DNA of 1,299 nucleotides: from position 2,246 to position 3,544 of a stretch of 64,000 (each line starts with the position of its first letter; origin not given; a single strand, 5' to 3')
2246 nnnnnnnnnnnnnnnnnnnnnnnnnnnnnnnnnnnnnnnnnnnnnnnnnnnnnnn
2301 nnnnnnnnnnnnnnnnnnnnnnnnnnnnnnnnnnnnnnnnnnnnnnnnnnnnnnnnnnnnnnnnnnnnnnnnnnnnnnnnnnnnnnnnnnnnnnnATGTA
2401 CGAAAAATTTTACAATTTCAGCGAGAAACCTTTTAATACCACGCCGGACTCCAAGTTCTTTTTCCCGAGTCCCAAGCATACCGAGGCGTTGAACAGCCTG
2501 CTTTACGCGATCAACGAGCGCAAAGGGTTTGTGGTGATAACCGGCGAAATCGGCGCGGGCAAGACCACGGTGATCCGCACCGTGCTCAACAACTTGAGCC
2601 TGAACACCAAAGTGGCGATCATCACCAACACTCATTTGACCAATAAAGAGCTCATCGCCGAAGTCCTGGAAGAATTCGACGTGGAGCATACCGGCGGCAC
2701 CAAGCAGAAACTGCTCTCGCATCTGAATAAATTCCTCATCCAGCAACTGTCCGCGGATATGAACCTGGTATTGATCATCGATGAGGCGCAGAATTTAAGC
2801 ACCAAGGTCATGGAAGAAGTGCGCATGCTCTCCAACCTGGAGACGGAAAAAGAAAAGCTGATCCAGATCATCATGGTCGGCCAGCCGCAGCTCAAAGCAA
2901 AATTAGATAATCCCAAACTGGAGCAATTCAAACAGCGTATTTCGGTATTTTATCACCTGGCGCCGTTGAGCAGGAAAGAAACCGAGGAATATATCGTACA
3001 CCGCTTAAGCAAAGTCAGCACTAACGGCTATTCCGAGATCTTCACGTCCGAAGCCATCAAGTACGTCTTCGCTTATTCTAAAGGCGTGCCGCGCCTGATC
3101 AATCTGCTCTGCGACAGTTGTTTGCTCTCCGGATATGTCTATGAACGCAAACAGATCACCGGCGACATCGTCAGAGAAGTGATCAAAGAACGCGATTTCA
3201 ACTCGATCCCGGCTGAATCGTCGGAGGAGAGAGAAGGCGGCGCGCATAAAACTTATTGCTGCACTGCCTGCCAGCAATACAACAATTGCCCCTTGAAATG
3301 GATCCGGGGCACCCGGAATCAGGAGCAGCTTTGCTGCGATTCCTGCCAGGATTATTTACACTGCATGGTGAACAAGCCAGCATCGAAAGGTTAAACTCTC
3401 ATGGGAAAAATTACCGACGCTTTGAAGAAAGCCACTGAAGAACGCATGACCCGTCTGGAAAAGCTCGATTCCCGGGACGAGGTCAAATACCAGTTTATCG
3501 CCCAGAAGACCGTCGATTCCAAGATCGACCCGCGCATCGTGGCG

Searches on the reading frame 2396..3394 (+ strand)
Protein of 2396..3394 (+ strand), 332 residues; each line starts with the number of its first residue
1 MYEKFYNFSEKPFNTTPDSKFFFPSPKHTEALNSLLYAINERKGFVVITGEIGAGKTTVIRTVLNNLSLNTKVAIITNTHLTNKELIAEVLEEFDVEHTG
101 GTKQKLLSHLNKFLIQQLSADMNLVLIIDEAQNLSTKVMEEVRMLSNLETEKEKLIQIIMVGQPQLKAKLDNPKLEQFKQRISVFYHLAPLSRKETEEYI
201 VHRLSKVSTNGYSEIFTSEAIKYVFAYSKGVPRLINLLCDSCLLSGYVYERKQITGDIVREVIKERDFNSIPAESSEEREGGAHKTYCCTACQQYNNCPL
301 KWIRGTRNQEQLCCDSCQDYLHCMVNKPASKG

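Call 6: search_protein_families(library=ncbifam, proteins=[window:2396-3394:+], max_evalue=0.00001)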
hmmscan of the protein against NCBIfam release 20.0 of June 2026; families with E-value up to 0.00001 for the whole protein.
window:2396-3394:+ (332 aa): 3 families
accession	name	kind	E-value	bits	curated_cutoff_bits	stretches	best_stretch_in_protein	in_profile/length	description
TIGR03015.1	pepcterm_ATPase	hypoth_equivalog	4.1e-93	311.7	324.5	1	1-267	1-267/269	XrtA/PEP-CTERM system-associated ATPase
TIGR02928.1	TIGR02928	subfamily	5.3e-07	28.8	181.3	1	42-184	39-196/366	orc1/cdc6 family replication initiation protein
NF000908.1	PRK00089.1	equivalog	1.7e-06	27.6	237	0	42-198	2-155/291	GTPase Era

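Call 18: find_related_loci(query=window:2396-3394:+, collection=genome_contigs, flank=10000)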
Query window:2396-3394:+ (332 aa) in genome_contigs; peptide patterns used: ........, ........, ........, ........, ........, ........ (x = any residue, [..] = any of these).
40 stretches matched a pattern; 10 encode a relative of the query (tblastn E <= 1e-3); 10 distinct loci.
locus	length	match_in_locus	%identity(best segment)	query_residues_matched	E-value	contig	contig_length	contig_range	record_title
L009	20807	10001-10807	75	1-268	4e-133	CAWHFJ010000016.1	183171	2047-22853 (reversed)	MAG: Candidatus Omnitrophota bacterium isolate MFD04780.bin.2.175 genome assembly, contig: contig_30864, whole genome sh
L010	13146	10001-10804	73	1-268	1e-131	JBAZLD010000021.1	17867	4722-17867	MAG: Candidatus Babeliales bacterium isolate SO_2017_LW4_16 scaffold_6208_c1_LW137-91_2017, whole genome shotgun sequenc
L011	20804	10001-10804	72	1-269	4e-127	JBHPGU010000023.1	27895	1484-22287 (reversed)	Candidatus Omnitrophota bacterium isolate SAG AM-311-N09 NODE_23_length_27895_cov_30.932040, whole genome shotgun sequen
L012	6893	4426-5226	71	1-268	3e-126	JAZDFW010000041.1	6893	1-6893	MAG: Candidatus Omnitrophota bacterium isolate MEGAHIT-group-0.225 k141_8702018, whole genome shotgun sequence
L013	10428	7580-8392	67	1-272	2e-120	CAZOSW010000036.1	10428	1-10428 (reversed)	MAG TPA_asm: uncultured Planctomycetales bacterium isolate SRP178699_co1_577 genome assembly, contig: NODE_8794_length_1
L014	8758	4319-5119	63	1-268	3e-112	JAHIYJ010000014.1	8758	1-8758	MAG: Candidatus Omnitrophota bacterium isolate Modern_marine.mb.11 Modern_marine.mb.11_k141_291496, whole genome shotgun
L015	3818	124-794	63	1-265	3e-72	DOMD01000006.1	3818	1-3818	MAG TPA_asm: Candidatus Omnitrophota bacterium isolate UBA12090 contig_4267, whole genome shotgun sequence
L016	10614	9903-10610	40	1-236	6e-61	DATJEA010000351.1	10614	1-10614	MAG TPA_asm: Acetobacteraceae bacterium isolate SMAG_U15421 k141_418319, whole genome shotgun sequence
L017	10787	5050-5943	36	1-293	2e-50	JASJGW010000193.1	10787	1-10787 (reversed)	MAG: Gammaproteobacteria bacterium isolate ChS5.bin.15 ChesSed_k141_81478, whole genome shotgun sequence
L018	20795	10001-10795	39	1-265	1e-64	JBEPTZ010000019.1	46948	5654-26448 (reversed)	MAG: Rhodospirillales bacterium isolate 22E.concoct.072 NODE_633_length_46948_cov_10.081739, whole genome shotgun sequen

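Call 23: search_protein_families(library=ncbifam, proteins=[L018:13531-15756:+, L009:4958-5659:-, L009:5711-6403:-, L009:6390-7115:-, L011:12038-12706:+, L009:1911-3758:+, L009:3857-4993:+], max_evalue=0.01)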
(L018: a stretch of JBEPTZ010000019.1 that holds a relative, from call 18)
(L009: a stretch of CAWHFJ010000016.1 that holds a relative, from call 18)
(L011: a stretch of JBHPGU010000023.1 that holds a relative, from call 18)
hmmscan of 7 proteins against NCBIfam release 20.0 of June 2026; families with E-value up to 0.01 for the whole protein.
L018:13531-15756:+ (741 aa): 14 families
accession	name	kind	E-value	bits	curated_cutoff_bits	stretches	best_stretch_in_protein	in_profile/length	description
TIGR03109.2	exosort_XrtA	exception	1.7e-83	280.1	208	1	251-506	4-260/261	exosortase A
TIGR02602.1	8TM_EpsH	subfamily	2.2e-57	194.4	105.55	1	271-502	3-237/241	exosortase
NF038142.1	exosort_XrtW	exception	1.5e-33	116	425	1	254-545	9-310/494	exosortase W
TIGR04152.1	exosort_VPLPA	exception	3.7e-30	105.5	400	1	273-501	5-238/486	VPLPA-CTERM-specific exosortase XrtD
NF035943.2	exosort_XrtV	exception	2.1e-22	79.7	313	1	256-500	12-261/270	exosortase V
TIGR04178.1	exo_archaeo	signature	3.9e-16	59.1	23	1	412-501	2-90/97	exosortase/archaeosortase family protein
TIGR04151.1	exosort_VPDSG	exception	5.5e-14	52.3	300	1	244-498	24-292/306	VPDSG-CTERM-specific exosortase XrtC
TIGR03113.1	exosort_XrtB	exception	4.7e-13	49.4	275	1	259-500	11-259/268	exosortase B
TIGR04156.1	cyanoexo_CrtB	exception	2.1e-09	37.3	300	1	274-512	33-273/280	cyanoexosortase B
TIGR03763.1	cyanoexo_CrtA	exception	1.9e-07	30.8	150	1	283-498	37-251/260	cyanoexosortase A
TIGR04489.1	exosort_XrtO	exception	2.7e-05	23.2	250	1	351-540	102-297/451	exosortase O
NF033464.1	cyanoexo_CrtC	exception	7.8e-05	22.4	225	1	379-464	149-234/278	cyanoexosortase C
TIGR04293.1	archaeo_artF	exception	0.00032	20.8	150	1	361-498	18-152/166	archaeosortase family protein ArtF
TIGR04476.1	exosort_XrtN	exception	0.0056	15.9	200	1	308-498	52-242/406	exosortase N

L009:4958-5659:- (233 aa): 9 families
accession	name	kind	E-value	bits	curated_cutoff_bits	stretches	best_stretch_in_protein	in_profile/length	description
TIGR02595.1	PEP_CTERM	domain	4.4e-06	27.2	16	1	209-231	1-23/24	PEP-CTERM sorting domain-containing protein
NF033554.9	floc_PepA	equivalog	5.5e-06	26.4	80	1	105-231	139-259/261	flocculation-associated PEP-CTERM protein PepA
NF038120.1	PEP_CTERM_QFxxD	subfamily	1.3e-05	25.2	80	1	188-231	177-215/215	NF038120 family PEP-CTERM protein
NF038125.1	PEP_CTERM_THxN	subfamily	1.8e-05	24.4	85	1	206-231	219-245/246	THxN family PEP-CTERM protein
NF041538.1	PEP_EDSA_1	subfamily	6.8e-05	22.7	100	1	130-230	194-305/307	EDSAP-1 family PEP-CTERM protein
NF038129.1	PEP_NF038129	equivalog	0.00011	22.1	65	1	150-229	103-193/194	NF038129 family PEP-CTERM protein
NF038124.1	PEP_CTERM_TLD_A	exception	0.00097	18.8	100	1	192-231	196-235/235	PEP_CTERM-anchored TLD domain-containing protein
NF038118.1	PEP_CTERM_CCXG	equivalog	0.0048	16.6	90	0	206-231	173-198/199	CCXG family PEP-CTERM protein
NF041927.1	Xrt_dep_XDP1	equivalog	0.007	16.4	125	1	206-231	216-241/242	exosortase-dependent surface protein XDP1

L009:5711-6403:- (230 aa): 8 families
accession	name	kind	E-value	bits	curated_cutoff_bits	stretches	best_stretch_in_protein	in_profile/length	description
TIGR02595.1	PEP_CTERM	domain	2.6e-06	27.8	16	1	206-228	1-23/24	PEP-CTERM sorting domain-containing protein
NF041927.1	Xrt_dep_XDP1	equivalog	0.00031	20.8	125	1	192-228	205-241/242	exosortase-dependent surface protein XDP1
NF038125.1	PEP_CTERM_THxN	subfamily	0.00032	20.3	85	1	206-228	223-245/246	THxN family PEP-CTERM protein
NF038120.1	PEP_CTERM_QFxxD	subfamily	0.00061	19.7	80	1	205-228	192-215/215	NF038120 family PEP-CTERM protein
NF038129.1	PEP_NF038129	equivalog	0.00076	19.4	65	1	156-226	117-193/194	NF038129 family PEP-CTERM protein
NF041538.1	PEP_EDSA_1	subfamily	0.0011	18.8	100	1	206-227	284-305/307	EDSAP-1 family PEP-CTERM protein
NF038124.1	PEP_CTERM_TLD_A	exception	0.0037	16.9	100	1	176-228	187-235/235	PEP_CTERM-anchored TLD domain-containing protein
NF033947.0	PEP-cistern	hypoth_equivalog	0.0049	16.6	60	0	201-228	168-195/195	cistern family PEP-CTERM protein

L009:6390-7115:- (241 aa): 10 families
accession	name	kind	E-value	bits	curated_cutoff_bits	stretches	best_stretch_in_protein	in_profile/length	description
NF033554.9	floc_PepA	equivalog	3.5e-08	33.6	80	1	4-235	3-258/261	flocculation-associated PEP-CTERM protein PepA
NF038120.1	PEP_CTERM_QFxxD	subfamily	4.2e-08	33.3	80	1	144-235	122-214/215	NF038120 family PEP-CTERM protein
NF038125.1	PEP_CTERM_THxN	subfamily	3.3e-07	30.1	85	1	207-235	215-244/246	THxN family PEP-CTERM protein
NF038129.1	PEP_NF038129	equivalog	6e-06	26.2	65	1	153-235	105-192/194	NF038129 family PEP-CTERM protein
TIGR02595.1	PEP_CTERM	domain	1.3e-05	25.7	16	1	214-236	1-23/24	PEP-CTERM sorting domain-containing protein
NF041927.1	Xrt_dep_XDP1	equivalog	2.3e-05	24.5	125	1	190-235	196-240/242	exosortase-dependent surface protein XDP1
NF041538.1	PEP_EDSA_1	subfamily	0.00035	20.3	100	1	206-235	277-305/307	EDSAP-1 family PEP-CTERM protein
NF038118.1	PEP_CTERM_CCXG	equivalog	0.00038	20.2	90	1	206-235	168-197/199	CCXG family PEP-CTERM protein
NF038124.1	PEP_CTERM_TLD_A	exception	0.00078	19.1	100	1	194-235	190-234/235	PEP_CTERM-anchored TLD domain-containing protein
NF038126.1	PEP_CTERM_FxDxF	subfamily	0.0014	18.8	50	1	209-235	137-165/165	FxDxF family PEP-CTERM protein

L011:12038-12706:+ (222 aa): 0 families

L009:1911-3758:+ (615 aa): 53 families (the best 25 are shown)
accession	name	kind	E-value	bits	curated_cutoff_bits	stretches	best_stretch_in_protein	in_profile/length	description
TIGR03589.1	PseB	equivalog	2.8e-58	197.4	407.75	1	285-580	2-287/324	UDP-N-acetylglucosamine 4,6-dehydratase (inverting)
TIGR04130.1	FnlA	equivalog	8.3e-48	163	730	1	286-570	3-280/337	UDP-N-acetylglucosamine 4,6-dehydratase/5-epimerase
TIGR03023.1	WcaJ_sugtrans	equivalog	3.5e-24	85.9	410.75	1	20-258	2-239/453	undecaprenyl-phosphate glucose phosphotransferase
TIGR03025.1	EPS_sugtrans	subfamily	8.9e-23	81.2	295.55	1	21-259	3-235/445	exopolysaccharide biosynthesis polyprenyl glycosylphosphotransferase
TIGR01179.1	galE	equivalog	3e-19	69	262.3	1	290-457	2-180/332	UDP-glucose 4-epimerase GalE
TIGR02622.1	CDP_4_6_dhtase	equivalog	5.9e-14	51.9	278.45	1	286-417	3-133/352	CDP-glucose 4,6-dehydratase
TIGR04180.1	EDH_00030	hypoth_equivalog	3.8e-13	49.2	475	1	290-415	1-123/297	NAD-dependent 4,6-dehydratase LegB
TIGR01181.1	dTDP_gluc_dehyt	equivalog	4.8e-13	48.9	365.1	1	290-417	2-129/321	dTDP-glucose 4,6-dehydratase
TIGR03022.1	WbaP_sugtrans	subfamily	4.8e-12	45.9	403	1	18-262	2-237/456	undecaprenyl-phosphate galactose phosphotransferase WbaP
NF007956.0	PRK10675.1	subfamily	1e-11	44.6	394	1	290-413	3-124/338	UDP-glucose 4-epimerase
TIGR02197.1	heptose_epim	equivalog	2.3e-11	43.4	274.6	1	290-456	1-173/316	ADP-glyceromanno-heptose 6-epimerase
TIGR01214.1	rmlD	equivalog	8.7e-10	38.1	224.05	1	290-458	2-155/285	dTDP-4-dehydrorhamnose reductase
NF007582.0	PRK10217.1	equivalog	1.3e-09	37.6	698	1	289-403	3-115/355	dTDP-glucose 4,6-dehydratase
TIGR03466.1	HpnA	hypoth_equivalog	7.6e-09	34.9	367.65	1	289-418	2-118/327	hopanoid-associated sugar epimerase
NF007490.0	PRK10084.1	subfamily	1.8e-08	33.8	649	1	290-404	3-115/361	dTDP-glucose 4,6-dehydratase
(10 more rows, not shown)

L009:3857-4993:+ (378 aa): 3 families
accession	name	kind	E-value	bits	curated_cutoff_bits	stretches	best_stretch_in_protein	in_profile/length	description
NF046030.1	ProtAdlyltaseSoFic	equivalog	8.6e-17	61.1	550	1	182-356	169-337/361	protein adenylyltransferase Fic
TIGR02613.1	mob_myst_B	hypoth_equivalog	2.2e-08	34.2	124.4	1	198-266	115-182/186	mobile mystery protein B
NF041381.1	XopAC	subfamily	1.7e-06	27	450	1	141-231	324-417/451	XopAC/AvrAC family type III secretion system effector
